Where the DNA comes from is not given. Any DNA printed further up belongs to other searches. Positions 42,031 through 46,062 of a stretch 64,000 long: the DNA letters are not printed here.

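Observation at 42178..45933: Giant (1244 aa) hyper-acidic, all-helical tandem-repeat protein of unrecognisable family inserted in a conserved aroA-trmB housekeeping block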

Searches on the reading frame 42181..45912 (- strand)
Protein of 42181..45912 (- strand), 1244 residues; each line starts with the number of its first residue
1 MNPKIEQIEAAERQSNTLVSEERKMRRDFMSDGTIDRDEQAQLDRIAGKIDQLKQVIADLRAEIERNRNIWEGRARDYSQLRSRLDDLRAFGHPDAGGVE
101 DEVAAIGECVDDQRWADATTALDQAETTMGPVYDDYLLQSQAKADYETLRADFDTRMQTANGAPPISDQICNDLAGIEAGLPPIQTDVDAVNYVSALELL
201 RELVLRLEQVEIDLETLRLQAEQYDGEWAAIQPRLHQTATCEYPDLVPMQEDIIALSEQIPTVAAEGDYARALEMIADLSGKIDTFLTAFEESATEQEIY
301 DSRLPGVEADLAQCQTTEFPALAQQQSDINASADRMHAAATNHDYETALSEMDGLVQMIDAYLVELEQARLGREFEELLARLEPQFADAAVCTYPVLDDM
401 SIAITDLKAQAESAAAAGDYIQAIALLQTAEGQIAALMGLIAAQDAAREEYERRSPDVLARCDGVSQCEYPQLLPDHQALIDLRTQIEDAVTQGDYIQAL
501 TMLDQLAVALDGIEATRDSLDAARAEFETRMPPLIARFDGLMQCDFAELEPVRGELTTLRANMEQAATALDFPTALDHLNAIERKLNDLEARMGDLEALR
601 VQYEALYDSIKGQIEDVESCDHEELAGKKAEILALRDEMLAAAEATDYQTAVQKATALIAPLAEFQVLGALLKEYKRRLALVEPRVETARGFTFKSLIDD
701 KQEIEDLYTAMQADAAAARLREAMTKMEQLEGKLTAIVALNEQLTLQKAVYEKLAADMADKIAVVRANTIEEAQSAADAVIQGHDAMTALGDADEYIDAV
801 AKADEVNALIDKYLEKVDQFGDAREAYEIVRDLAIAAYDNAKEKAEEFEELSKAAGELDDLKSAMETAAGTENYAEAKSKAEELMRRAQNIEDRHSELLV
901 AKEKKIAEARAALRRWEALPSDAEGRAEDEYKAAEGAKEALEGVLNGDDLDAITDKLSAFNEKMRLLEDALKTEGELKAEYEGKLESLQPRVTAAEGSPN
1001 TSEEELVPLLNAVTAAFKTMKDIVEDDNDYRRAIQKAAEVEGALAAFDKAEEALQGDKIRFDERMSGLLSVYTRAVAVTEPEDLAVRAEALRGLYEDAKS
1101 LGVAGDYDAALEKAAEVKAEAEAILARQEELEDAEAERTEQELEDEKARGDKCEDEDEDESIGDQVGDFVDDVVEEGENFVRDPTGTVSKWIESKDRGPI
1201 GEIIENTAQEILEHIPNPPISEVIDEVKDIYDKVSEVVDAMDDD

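Call 6: search_protein_families(library=pfam, proteins=[window:42181-45912:-], max_evalue=1)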
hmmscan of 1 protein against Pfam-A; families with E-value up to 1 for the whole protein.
window:42181-45912:- (1244 aa): 8 families
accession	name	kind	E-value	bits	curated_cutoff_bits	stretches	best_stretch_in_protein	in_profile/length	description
PF25450.1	Rab11-FIP3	-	0.0064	17.2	31.9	1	6-89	21-102/125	Rab11-FIP3-like domain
PF12693.12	GspL_C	-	0.014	15.7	29.6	0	466-511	43-92/158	GspL periplasmic domain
PF04325.18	DUF465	-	0.015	15.8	25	1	596-640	1-45/48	Protein of unknown function (DUF465)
PF12841.12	YvrJ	-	0.03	14.3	29.5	0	45-61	18-34/36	YvrJ protein family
PF17082.10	Spc29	-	0.13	12.5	31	1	38-136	115-198/245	Spindle Pole Component 29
PF18041.7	MapZ_EC1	-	0.63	10.8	33.1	0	852-892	40-80/129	MapZ extracellular domain 1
PF11757.13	RSS_P20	-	0.81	10.6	25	0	605-643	48-86/94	Suppressor of RNA silencing P21-like N-terminal domain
PF02151.25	UVR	-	0.89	9.8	21.5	0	555-572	3-20/36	UvrB/uvrC motif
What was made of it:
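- On TPR / Sel1 / PPR: No Pfam hit (call 6).
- On RTX / T1SS substrates: No HemolysinCabind hit (call 6).
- Closest known: Eukaryotic spectrin repeats. Different: There is no Pfam Spectrin hit (call 6).
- Closest known: TPR / PPR / Sel1 helical-hairpin repeats. Different: No TPR, PPR or Sel1 Pfam hit was found (call 6).
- There are no RTX Gly-Asp nonapeptide repeats or HemolysinCabind hits in the protein (call 6). No EF-hand or RTX motifs were found (call 6).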

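Call 7: search_protein_families(library=ncbifam, proteins=[window:42181-45912:-], max_evalue=1)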
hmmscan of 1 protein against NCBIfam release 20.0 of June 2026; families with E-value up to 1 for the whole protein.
window:42181-45912:- (1244 aa): 3 families
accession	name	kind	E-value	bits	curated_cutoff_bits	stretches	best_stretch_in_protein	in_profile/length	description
NF045487.1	ASRP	equivalog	0.0049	15.5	300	2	486-639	99-258/593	archaea-specific SMC-related protein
NF045982.1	Mbov0283_fam_LP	subfamily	0.034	14.6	65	1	807-902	8-97/117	Mbov_0283/Mbov_0339 family surface lipoprotein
TIGR01870.1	cas_TM1810_Csm2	hypoth_equivalog_domain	0.38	11.7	30.6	1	957-1050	6-93/96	type III-A CRISPR-associated protein Csm2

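Call 8: search_solved_structures(query=window:42181-45912:-, max_evalue=1)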
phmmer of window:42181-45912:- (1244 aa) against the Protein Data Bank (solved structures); distinct sequences matched with E-value up to 1: 1.
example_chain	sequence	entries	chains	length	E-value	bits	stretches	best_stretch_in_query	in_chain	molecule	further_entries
11kc_a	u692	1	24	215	0.79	11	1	762-812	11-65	Designed nanoparticle O43-B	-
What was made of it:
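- Checked: There is no curated family hit (calls 6, 7, 8).
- Tried and rejected: Pfam, NCBIfam and PDB-sequence scans of the whole protein gave only sub-threshold coiled-coil noise (Rab11-FIP3, ASRP, DUF465) (calls 6-8).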

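Call 9: find_homologous_proteins(query=window:42181-45912:-)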
Query window:42181-45912:- (1244 aa): 6 proteins with E <= 0.001 among 8000 candidates.
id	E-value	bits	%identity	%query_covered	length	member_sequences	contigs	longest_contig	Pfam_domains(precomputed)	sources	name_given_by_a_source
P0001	0.0e+0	2632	100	100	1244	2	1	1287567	-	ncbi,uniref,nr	ncbi:hypothetical protein [Actibacterium ureilyticum]|uniref:hypothetical protein n=1 Tax=Actibacter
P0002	0.0e+0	2279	87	100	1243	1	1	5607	-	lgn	-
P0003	0.0e+0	2155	83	100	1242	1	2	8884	-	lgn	-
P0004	0.0e+0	1355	57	100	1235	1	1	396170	-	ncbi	ncbi:MAG: hypothetical protein ABJL67_02330 [Sulfitobacter sp.]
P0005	2.6e-187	644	37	98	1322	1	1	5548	-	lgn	-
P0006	9.4e-62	228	35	35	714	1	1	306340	-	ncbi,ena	-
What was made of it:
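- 42181..45912 (-): Coding sequence of the 1,244-aa acidic repeat protein (stop codon TGA at 42178-42180). 100% identical to a hypothetical protein of Actibacterium ureilyticum (P0001, call 9).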

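Call 14: search_protein_families(library=pfam, proteins=[P0006, P0005], max_evalue=0.01)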
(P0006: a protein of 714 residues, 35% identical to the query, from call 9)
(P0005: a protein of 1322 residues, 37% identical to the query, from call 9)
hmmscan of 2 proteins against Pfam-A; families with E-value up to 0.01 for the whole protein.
P0006 (714 aa): 2 families
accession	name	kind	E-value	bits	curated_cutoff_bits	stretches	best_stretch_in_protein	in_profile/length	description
PF06696.16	Strep_SA_rep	-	0.0029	18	26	0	223-240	7-24/25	Streptococcal surface antigen repeat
PF13399.11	LytR_C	-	0.0087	17.4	22.2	0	633-687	21-71/86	LytR cell envelope-related transcriptional attenuator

P0005 (1322 aa): 0 families

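Call 15: find_encoding_contigs(protein=P0006, flank=8000, max_places=3)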
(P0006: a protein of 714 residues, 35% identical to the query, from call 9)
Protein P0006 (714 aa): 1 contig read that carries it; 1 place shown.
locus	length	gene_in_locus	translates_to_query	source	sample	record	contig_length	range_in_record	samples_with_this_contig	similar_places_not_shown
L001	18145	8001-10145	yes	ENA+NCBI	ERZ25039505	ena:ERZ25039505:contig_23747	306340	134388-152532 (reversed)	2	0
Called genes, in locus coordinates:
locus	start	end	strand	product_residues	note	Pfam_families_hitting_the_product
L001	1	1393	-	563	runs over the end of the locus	PF00111:Fer2, PF00211:Guanylate_cyc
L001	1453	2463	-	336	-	PF01266:DAO (faint), PF07992:Pyr_redox_2, PF13738:Pyr_redox_3, PF00070:Pyr_redox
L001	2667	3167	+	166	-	PF13404:HTH_AsnC-type, PF13412:HTH_24, PF01047:MarR (weak), PF01037:AsnC_trans_reg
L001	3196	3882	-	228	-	PF13403:Hint_2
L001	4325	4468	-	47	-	-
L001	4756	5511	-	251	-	PF02578:Cu-oxidase_4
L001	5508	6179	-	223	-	PF02636:Methyltransf_28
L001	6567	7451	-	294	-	PF01790:LGT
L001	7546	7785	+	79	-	PF04380:BMFP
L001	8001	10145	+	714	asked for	-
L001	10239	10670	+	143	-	-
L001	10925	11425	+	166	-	PF10722:YbjN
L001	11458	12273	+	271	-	PF03807:F420_oxidored, PF14748:P5CR_dimer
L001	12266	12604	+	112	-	PF01588:tRNA_bind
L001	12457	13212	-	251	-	PF00265:TK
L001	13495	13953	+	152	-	-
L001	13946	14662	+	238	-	PF03358:FMN_red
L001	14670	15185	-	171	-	PF08541:ACP_syn_III_C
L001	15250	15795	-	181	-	-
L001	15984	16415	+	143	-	PF14384:BrnA_antitoxin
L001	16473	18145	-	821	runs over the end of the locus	PF02787:CPSase_L_D3, PF25596:CPSase_L_D1, PF02222:ATP-grasp, PF02655:ATP-grasp_3, PF02786:CPSase_L_D2, PF15632:ATPgrasp_Ter (faint), PF02142:MGS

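Call 16: find_encoding_contigs(protein=P0004, flank=8000, max_places=3)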
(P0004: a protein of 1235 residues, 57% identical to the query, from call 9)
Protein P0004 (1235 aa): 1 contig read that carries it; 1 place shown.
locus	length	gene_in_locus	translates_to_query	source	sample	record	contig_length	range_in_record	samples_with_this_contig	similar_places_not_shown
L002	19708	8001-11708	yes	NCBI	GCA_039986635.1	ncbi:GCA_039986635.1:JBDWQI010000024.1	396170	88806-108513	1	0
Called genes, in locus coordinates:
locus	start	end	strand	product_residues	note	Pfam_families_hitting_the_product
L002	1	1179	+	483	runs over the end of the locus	PF17149:CHASE5 (faint), PF00512:HisKA (weak), PF02518:HATPase_c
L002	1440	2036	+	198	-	PF07638:Sigma70_ECF, PF04542:Sigma70_r2, PF08281:Sigma70_r4_2, PF04545:Sigma70_r4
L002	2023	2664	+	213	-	PF13490:zf-HC2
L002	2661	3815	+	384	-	PF00082:Peptidase_S8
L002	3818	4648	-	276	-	-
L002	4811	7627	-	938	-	PF00353:HemolysinCabind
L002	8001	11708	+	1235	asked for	-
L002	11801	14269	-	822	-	PF08447:PAS_3, PF00990:GGDEF, PF00563:EAL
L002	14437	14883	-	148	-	PF13404:HTH_AsnC-type, PF13412:HTH_24, PF01037:AsnC_trans_reg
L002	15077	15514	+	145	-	PF00582:Usp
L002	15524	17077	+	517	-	PF01235:Na_Ala_symp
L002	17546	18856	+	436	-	PF01547:SBP_bac_1, PF13416:SBP_bac_8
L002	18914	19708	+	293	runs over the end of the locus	PF00528:BPD_transp_1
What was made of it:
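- Synteny is lost at 57% identity (call 16).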

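Call 34: search_protein_families(library=padloc, proteins=[P0001], max_evalue=0.01)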
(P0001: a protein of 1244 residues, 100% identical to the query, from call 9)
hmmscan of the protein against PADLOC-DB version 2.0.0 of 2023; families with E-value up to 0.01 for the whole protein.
P0001 (1244 aa): 2 families
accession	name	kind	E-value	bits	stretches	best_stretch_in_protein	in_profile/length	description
PDLC03865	LmuB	-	0.00014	18.2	1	723-994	208-434/1007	-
PDLC03859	LmuB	-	0.00054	17.3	0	804-1168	203-477/611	-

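Call 38: find_related_loci(query=A5, collection=genome_contigs, flank=8000)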
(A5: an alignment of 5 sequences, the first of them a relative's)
Query A5 (1244 aa) in genome_contigs; peptide patterns used: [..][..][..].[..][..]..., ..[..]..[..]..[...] (x = any residue, [..] = any of these).
305 stretches matched a pattern; 3 encode a relative of the query (tblastn E <= 1e-3); 3 distinct loci.
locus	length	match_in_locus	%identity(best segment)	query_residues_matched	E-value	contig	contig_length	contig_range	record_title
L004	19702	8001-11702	57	1-1244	0e+0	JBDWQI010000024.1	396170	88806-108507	MAG: Sulfitobacter sp. isolate AQ.60.F.B1_47_62 AQ_60_F_B1_47_62_000000000028, whole genome shotgun sequence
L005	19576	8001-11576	46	1-1216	0e+0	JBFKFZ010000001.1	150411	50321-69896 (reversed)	MAG: Paracoccaceae bacterium isolate Mix_sand20.2022.06.Z.74 k141_1602711_length_150411_cov_17.1457, whole genome shotgu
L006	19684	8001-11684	42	1-1242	0e+0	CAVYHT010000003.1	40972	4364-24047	MAG: uncultured Alphaproteobacteria bacterium isolate MFD03551.bin.2.88 genome assembly, contig: contig_103399, whole ge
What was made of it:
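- The gene is rare and patchy: 6 clusters at 90% identity and 3 loci among 185,579 species genomes (calls 9, 38).
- Tried and rejected: With A5 it found only 3 loci (call 38).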

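Call 107: find_encoding_contigs(protein=P0003, flank=6000, max_places=2)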
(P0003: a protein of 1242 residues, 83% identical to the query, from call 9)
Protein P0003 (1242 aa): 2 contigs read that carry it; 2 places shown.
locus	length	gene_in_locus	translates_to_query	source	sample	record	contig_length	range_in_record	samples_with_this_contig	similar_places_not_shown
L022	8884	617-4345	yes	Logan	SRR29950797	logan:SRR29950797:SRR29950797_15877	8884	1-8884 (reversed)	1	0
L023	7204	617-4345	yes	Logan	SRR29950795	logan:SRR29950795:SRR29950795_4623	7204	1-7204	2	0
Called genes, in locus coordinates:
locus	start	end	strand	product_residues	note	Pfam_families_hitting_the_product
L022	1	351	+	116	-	?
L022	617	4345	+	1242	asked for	-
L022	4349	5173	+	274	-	PF02390:Methyltransf_4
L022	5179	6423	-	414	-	PF00012:HSP70, PF06723:MreB_Mbl (weak)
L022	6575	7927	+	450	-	PF00275:EPSP_synthase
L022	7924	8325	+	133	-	PF04828:GFA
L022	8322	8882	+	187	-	?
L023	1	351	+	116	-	?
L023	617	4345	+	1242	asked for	-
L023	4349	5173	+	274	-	PF02390:Methyltransf_4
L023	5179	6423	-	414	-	PF00012:HSP70, PF06723:MreB_Mbl (weak)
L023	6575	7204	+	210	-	?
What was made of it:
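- The genomic context is housekeeping and is conserved with trmB in an 83%-identical relative (calls 14, 107).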

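Call 108: find_encoding_contigs(protein=P0005, flank=6000, max_places=2)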
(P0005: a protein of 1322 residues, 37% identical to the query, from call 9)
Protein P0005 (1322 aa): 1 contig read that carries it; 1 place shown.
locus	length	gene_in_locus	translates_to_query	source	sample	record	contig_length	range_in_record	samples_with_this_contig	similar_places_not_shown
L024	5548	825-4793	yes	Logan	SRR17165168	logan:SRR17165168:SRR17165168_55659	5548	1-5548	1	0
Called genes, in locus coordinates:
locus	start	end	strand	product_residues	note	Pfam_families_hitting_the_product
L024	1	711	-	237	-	?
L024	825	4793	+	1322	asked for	-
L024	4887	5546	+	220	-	?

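Call 110: find_related_loci(query=A5, collection=viral_contigs, flank=5000)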
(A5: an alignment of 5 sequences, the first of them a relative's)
Query A5 (1244 aa) in viral_contigs; peptide patterns used: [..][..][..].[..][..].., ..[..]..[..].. (x = any residue, [..] = any of these).
174 stretches matched a pattern, but none encodes a relative of the query by tblastn (E <= 1e-3).

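Call 112: search_protein_families(library=phrogs, proteins=[P0001], max_evalue=0.001)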
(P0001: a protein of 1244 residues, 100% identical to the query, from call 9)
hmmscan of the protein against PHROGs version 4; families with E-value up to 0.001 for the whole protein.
P0001 (1244 aa): 0 families
